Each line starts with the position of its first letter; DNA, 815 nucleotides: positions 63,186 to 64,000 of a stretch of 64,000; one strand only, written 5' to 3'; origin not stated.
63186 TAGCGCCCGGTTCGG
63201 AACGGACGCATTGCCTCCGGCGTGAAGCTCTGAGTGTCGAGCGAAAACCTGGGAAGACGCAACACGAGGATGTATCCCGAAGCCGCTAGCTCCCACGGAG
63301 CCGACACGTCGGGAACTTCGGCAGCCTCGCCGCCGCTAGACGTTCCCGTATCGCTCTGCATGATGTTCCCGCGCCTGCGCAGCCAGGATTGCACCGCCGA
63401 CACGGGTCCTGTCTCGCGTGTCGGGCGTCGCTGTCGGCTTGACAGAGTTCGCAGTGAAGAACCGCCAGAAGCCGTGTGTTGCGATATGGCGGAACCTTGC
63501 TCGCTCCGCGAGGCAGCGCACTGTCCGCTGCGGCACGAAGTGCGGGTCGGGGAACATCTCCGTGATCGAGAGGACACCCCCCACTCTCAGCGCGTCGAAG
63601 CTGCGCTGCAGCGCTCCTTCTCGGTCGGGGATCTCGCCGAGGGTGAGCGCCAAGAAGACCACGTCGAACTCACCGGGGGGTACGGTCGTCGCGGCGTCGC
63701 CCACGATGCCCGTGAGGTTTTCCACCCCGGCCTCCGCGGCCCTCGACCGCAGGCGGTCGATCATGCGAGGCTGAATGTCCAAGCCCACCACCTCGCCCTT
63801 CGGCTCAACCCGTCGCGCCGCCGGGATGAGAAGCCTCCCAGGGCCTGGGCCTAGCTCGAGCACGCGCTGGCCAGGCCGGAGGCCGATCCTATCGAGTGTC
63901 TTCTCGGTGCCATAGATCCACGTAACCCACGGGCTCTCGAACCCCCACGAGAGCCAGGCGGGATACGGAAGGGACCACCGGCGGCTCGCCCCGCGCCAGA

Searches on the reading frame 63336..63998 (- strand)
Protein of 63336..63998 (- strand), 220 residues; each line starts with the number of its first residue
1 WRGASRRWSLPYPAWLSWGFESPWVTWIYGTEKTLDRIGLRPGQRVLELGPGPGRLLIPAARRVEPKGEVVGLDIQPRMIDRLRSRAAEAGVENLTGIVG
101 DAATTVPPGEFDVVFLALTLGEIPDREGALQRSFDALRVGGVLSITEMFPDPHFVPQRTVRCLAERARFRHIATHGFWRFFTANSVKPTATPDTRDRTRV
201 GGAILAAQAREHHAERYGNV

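Call 54: search_protein_families(library=pfam, proteins=[window:63336-63998:-], max_evalue=0.001)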
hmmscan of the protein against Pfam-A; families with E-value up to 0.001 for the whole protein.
window:63336-63998:- (220 aa): 8 families
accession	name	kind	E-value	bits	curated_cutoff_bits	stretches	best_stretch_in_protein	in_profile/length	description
PF13847.12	Methyltransf_31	-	2e-18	66.9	27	1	41-148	2-112/145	Methyltransferase domain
PF13649.12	Methyltransf_25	-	1.1e-16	61.7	27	1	46-141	1-97/97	Methyltransferase domain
PF08241.18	Methyltransf_11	-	8.7e-14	52.4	21.2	1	47-144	1-94/95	Methyltransferase domain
PF08242.18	Methyltransf_12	-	4.2e-13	50.3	30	1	47-143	1-98/98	Methyltransferase domain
PF01209.24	Ubie_methyltran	-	1.7e-12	47.6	20.1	1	32-148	37-154/233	ubiE/COQ5 methyltransferase family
PF13489.12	Methyltransf_23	-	7e-12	45.8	27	1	34-184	12-148/164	Methyltransferase domain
PF02390.23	Methyltransf_4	-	3.9e-07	30.1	24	1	46-110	5-72/173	Putative methyltransferase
PF01135.25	PCMT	-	4.1e-07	30.4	20.3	1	34-125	65-157/210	Protein-L-isoaspartate(D-aspartate) O-methyltransferase (PCMT)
